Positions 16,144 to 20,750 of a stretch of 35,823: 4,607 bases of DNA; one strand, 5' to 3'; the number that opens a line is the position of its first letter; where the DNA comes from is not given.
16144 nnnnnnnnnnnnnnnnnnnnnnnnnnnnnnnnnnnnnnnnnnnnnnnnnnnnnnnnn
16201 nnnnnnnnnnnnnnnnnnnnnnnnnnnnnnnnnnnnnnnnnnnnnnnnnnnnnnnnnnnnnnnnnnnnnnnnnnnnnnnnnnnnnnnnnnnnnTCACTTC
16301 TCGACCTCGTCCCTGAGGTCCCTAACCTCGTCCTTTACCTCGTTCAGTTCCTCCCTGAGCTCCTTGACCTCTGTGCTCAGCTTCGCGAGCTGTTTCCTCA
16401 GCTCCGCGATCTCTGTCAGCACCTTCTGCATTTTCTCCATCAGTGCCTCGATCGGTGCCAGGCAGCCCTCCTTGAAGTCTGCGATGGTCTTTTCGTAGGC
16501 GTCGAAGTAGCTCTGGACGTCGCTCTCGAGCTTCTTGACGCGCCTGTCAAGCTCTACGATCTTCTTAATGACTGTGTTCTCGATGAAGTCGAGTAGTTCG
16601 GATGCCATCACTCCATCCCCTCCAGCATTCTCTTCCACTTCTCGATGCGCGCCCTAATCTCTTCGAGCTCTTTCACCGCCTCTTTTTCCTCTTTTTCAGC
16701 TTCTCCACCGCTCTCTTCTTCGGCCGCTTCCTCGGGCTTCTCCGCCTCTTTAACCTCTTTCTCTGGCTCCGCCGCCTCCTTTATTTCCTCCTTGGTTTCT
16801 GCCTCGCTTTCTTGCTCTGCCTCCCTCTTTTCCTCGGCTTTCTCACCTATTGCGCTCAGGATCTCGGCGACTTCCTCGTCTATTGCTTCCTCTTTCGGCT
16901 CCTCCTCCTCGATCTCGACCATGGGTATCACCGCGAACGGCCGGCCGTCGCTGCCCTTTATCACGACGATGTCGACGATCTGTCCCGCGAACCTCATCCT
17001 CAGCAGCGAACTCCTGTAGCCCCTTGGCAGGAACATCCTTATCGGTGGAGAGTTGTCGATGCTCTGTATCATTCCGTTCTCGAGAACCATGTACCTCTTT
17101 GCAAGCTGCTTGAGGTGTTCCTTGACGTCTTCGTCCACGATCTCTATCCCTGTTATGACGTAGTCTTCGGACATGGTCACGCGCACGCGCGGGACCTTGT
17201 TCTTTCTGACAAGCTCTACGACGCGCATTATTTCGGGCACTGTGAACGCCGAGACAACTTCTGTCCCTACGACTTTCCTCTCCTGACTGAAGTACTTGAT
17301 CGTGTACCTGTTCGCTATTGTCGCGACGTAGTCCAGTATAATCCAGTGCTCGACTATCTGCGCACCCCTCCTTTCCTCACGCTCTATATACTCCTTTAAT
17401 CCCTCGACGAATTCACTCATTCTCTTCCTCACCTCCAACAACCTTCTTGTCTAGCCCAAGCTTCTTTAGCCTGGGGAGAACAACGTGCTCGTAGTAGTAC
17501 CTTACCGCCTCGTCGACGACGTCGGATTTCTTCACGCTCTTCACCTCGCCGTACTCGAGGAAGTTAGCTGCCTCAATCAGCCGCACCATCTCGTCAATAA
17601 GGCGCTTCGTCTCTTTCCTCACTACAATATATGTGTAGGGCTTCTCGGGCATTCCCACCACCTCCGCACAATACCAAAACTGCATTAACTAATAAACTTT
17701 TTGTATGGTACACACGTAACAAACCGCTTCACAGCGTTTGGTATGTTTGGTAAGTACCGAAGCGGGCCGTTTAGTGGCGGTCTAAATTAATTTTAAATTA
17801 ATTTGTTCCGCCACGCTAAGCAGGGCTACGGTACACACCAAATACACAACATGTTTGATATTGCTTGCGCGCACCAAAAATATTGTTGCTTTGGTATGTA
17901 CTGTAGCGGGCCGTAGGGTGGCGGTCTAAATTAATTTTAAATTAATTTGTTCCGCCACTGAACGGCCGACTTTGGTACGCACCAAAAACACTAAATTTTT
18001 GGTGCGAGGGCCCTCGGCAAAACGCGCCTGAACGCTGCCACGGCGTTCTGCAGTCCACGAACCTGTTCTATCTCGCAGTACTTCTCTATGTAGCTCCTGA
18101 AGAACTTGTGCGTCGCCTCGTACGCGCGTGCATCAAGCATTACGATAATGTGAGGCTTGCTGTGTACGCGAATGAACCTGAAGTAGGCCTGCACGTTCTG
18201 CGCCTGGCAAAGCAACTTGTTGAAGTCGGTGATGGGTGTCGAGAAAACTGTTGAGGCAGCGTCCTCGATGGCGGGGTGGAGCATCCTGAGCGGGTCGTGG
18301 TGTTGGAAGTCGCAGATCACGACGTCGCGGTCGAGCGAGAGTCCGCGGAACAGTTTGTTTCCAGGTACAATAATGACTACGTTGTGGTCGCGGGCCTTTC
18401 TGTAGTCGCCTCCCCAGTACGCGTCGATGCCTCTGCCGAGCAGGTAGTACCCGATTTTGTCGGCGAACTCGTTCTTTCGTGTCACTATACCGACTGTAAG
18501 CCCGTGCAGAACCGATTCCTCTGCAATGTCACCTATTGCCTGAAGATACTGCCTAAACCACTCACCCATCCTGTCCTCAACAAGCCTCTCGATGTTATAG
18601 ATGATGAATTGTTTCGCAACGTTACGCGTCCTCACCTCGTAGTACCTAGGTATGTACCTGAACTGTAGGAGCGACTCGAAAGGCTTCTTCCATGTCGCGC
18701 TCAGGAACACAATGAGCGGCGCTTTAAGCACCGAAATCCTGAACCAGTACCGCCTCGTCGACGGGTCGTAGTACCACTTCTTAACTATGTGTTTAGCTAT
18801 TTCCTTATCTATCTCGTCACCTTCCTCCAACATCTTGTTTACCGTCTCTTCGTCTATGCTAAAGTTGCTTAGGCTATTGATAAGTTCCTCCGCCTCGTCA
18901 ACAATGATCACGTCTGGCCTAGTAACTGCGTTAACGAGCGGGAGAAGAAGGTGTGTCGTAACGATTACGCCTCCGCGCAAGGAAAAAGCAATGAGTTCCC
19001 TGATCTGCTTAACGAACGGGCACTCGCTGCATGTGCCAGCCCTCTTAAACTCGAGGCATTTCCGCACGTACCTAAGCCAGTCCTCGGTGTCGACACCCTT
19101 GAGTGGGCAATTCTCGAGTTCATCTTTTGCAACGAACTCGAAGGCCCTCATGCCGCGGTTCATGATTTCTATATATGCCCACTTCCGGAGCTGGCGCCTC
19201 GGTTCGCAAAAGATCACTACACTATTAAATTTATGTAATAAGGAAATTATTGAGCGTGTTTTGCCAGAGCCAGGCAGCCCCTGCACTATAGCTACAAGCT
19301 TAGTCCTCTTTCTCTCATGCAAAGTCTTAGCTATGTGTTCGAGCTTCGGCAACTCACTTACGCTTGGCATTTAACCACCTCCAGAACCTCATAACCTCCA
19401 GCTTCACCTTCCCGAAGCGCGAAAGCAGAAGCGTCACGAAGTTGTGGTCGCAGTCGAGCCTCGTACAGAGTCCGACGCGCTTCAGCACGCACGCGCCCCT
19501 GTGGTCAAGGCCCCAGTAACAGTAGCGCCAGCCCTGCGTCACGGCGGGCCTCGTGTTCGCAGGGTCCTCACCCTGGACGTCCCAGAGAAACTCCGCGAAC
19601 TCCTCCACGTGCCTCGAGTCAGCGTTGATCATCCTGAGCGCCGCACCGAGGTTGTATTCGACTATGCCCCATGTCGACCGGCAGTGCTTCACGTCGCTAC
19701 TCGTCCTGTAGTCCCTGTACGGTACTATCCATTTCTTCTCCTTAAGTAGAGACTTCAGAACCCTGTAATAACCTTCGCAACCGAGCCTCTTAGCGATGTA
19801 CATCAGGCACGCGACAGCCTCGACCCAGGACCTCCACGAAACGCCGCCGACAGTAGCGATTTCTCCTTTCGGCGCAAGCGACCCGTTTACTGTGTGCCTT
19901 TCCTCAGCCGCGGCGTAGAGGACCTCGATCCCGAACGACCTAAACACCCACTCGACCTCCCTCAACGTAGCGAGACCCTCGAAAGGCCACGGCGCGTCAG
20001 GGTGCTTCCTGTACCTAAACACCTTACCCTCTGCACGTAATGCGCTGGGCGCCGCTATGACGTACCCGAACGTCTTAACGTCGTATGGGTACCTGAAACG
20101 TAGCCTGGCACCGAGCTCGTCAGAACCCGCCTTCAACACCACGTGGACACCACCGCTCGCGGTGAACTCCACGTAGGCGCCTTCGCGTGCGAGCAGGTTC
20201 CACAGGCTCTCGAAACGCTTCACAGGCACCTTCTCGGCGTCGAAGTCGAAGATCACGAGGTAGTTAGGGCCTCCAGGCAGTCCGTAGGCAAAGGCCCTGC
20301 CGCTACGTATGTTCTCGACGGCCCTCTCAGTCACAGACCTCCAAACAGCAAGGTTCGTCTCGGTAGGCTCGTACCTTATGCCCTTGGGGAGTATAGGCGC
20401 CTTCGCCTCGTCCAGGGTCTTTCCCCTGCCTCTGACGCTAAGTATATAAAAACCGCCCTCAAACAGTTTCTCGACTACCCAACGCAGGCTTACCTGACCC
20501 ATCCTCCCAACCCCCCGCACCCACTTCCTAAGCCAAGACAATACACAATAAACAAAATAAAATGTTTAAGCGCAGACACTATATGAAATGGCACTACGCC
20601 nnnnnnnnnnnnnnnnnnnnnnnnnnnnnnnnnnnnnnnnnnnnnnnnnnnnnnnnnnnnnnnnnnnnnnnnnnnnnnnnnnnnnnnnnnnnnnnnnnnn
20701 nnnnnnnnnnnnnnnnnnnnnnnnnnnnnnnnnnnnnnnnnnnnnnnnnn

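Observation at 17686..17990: A 305-bp intergenic region next to the helicase/PrimPol genes has origin-like architecture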

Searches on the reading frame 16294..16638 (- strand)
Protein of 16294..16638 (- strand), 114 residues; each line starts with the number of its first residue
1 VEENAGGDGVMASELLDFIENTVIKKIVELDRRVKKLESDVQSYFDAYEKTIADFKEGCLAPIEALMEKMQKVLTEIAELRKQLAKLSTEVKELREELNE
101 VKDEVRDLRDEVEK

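Call 7: search_protein_families(library=pfam, proteins=[window:16294-16638:-], max_evalue=0.01)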
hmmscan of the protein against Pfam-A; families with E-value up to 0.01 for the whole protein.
window:16294-16638:- (114 aa): 62 families (the best 25 are shown)
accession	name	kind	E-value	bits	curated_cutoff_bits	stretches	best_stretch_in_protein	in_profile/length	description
PF17675.6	APG6_N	-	8.8e-06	26.6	45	1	29-113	13-98/132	Apg6 coiled-coil region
PF18394.6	TBK1_CCD1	-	1.3e-05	25.4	25.9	1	49-108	196-255/256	TANK-binding kinase 1 coiled-coil domain 1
PF00170.26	bZIP_1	-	2.5e-05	24.7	27.6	1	74-112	25-63/64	bZIP transcription factor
PF22709.1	Mu_Gam-Sipho_Gp157-TOTE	-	2.8e-05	24.3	27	1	71-100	2-31/63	Mu Gam/Sipho_Gp157-like domain of the TOTE conflict systems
PF10473.14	CENP-F_leu_zip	-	3.2e-05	24.5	34.5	1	30-109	22-100/140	Leucine-rich repeats of kinetochore protein Cenp-F/LEK1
PF04912.19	Dynamitin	-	6.4e-05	22.9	31.8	1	22-108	214-295/396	Dynamitin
PF09763.15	Sec3_CC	-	8.1e-05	22.9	27.1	0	63-107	30-74/133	Exocyst complex component Sec3, coiled-coil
PF06103.16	DUF948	-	0.0001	22.9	37.2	1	63-109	21-67/89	Bacterial protein of unknown function (DUF948)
PF23991.1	DUF7310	-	0.00011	23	40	0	46-103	6-65/83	Coiled-coil region of unknown function (DUF7310)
PF07889.17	DUF1664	-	0.00013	22.4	34.6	1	37-113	42-118/124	Protein of unknown function (DUF1664)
PF04513.17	Baculo_PEP_C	-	0.00018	22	38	1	24-106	37-128/140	Baculovirus polyhedron envelope protein, PEP, C terminus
PF09903.14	DUF2130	-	0.00024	20.9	26.7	1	14-107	153-246/255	Uncharacterized protein conserved in bacteria (DUF2130)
PF06005.17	ZapB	-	0.00025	21.9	31.5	1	64-112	7-55/71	Cell division protein ZapB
PF10498.14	IFT57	-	0.00027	20.5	40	1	20-113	231-320/360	Intra-flagellar transport protein 57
PF09762.14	CCDC93_CC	-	0.0003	20.4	30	1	22-113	86-174/429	CCDC93 coiled-coil domain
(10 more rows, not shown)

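Call 87: search_protein_families(library=phrogs, proteins=[window:16294-16608:-], max_evalue=0.01)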
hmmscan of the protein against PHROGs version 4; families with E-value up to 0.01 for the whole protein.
window:16294-16608:- (104 aa): 30 families (the best 25 are shown)
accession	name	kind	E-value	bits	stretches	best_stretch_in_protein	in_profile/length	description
phrog_4442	-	unknown function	0.00011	23.1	1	29-88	12-71/76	-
phrog_77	-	DNA, RNA and nucleotide metabolism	0.00035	20.2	1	10-97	705-788/967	SbcC-like subunit of palindrome specific endonuclease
phrog_788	-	tail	0.00038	21.3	1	13-94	175-258/297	tail protein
phrog_95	-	integration and excision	0.0008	19.1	1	13-100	452-538/651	integrase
phrog_1244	-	unknown function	0.0009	19.7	1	59-103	27-71/157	-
phrog_1272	-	tail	0.0009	18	1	13-101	131-218/1606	tail length tape measure protein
phrog_3779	-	tail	0.0012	17.9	1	11-104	450-542/1225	tail length tape measure protein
phrog_3961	-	unknown function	0.0013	19.6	1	53-102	43-92/112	-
phrog_11858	-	unknown function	0.0014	20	1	24-76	22-71/107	-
phrog_1847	-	unknown function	0.0016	18.4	1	28-103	51-126/474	-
phrog_3507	-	unknown function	0.0017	19.9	1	25-103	8-84/102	-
phrog_3550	-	unknown function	0.0017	19.7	0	17-90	4-57/79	-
phrog_1047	-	tail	0.0024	17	1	11-102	12-100/1251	tail associated lysin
phrog_2658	-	other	0.0026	19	1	60-102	82-124/126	hol-like chemotaxis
phrog_736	-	unknown function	0.0028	18.7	0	66-94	67-93/112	-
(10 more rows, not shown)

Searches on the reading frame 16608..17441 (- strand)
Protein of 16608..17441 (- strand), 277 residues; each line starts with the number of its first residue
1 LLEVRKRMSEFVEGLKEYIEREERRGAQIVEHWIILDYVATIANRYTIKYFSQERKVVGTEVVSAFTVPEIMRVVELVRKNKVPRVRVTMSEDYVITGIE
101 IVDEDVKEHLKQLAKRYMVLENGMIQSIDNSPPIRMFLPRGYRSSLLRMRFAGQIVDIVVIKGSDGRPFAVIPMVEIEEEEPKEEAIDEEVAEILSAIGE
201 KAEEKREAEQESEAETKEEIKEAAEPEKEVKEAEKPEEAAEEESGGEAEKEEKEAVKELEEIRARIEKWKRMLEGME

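Call 7: search_protein_families(library=pfam, proteins=[window:16608-17441:-], max_evalue=0.01)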
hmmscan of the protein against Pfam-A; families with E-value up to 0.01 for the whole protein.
window:16608-17441:- (277 aa): 1 family
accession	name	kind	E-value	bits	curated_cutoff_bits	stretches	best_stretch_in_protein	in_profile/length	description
PF10881.14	DUF2726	-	0.0088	16.2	24.7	0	147-222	50-124/126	Protein of unknown function (DUF2726)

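Call 86: search_protein_families(library=ncbifam, proteins=[window:16608-17420:-], max_evalue=0.1)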
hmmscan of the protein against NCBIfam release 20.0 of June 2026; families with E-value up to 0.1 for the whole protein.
window:16608-17420:- (270 aa): 3 families
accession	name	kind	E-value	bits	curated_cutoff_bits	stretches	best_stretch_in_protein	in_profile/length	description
NF033649.1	LipDrop_Rv1109c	equivalog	0.0037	17.3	110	1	141-250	44-146/198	lipid droplet-associated protein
NF045780.1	TrlF_fam_ATP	equivalog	0.0043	15.8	350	1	174-261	595-683/944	TrlF family AAA-like ATPase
NF033645.1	pilus_FilE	exception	0.02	13.9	100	1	154-251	29-133/414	putative pilus assembly protein FilE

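Call 87: search_protein_families(library=phrogs, proteins=[window:16608-17420:-], max_evalue=0.01)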
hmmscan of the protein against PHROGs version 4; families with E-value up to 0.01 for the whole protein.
window:16608-17420:- (270 aa): 0 families

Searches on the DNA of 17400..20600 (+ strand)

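Call 8: search_dna_similar(query=window:17400-20600:+, collection=phages, mode=distant)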
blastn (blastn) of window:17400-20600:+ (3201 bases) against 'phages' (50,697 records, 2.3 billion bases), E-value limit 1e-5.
No match.

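Call 33: search_rna_families(source=window, start=17500, end=18150, threshold=evalue, max_evalue=1)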
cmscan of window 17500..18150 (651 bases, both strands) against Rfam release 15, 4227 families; matches with E-value up to 1: 3.
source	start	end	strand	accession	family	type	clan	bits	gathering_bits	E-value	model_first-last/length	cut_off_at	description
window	17871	18005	+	RF04228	MIR6140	Gene; miRNA;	-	26.1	140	0.015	1-165/165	no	MIR6140 microRNA precursor family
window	17898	17978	+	RF03594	mir-3817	Gene; miRNA;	-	20.7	90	0.25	1-89/89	no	mir-3817 microRNA precursor family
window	17782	17859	+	RF02595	EBv-sisRNA-1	Gene;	-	18.3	58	0.11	1-81/81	no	Epstein-Barr virus stable intronic sequence RNA 1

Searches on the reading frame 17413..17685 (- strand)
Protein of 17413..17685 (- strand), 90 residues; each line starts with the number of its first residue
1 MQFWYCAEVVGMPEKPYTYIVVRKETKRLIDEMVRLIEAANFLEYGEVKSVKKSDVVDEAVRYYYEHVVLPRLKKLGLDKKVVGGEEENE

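Call 7: search_protein_families(library=pfam, proteins=[window:17413-17685:-], max_evalue=0.01)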
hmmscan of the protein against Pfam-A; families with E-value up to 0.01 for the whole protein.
window:17413-17685:- (90 aa): 0 families

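Call 86: search_protein_families(library=ncbifam, proteins=[window:17413-17652:-], max_evalue=0.1)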
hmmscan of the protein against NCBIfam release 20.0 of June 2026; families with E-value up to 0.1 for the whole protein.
window:17413-17652:- (79 aa): 1 family
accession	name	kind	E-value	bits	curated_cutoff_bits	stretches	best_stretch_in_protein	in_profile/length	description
NF002241.0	PRK01146.2-5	equivalog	0.0019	18.2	128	1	8-59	6-53/100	DNA-directed RNA polymerase subunit L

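Call 87: search_protein_families(library=phrogs, proteins=[window:17413-17652:-], max_evalue=0.01)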
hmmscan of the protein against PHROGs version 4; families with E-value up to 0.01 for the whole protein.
window:17413-17652:- (79 aa): 0 families
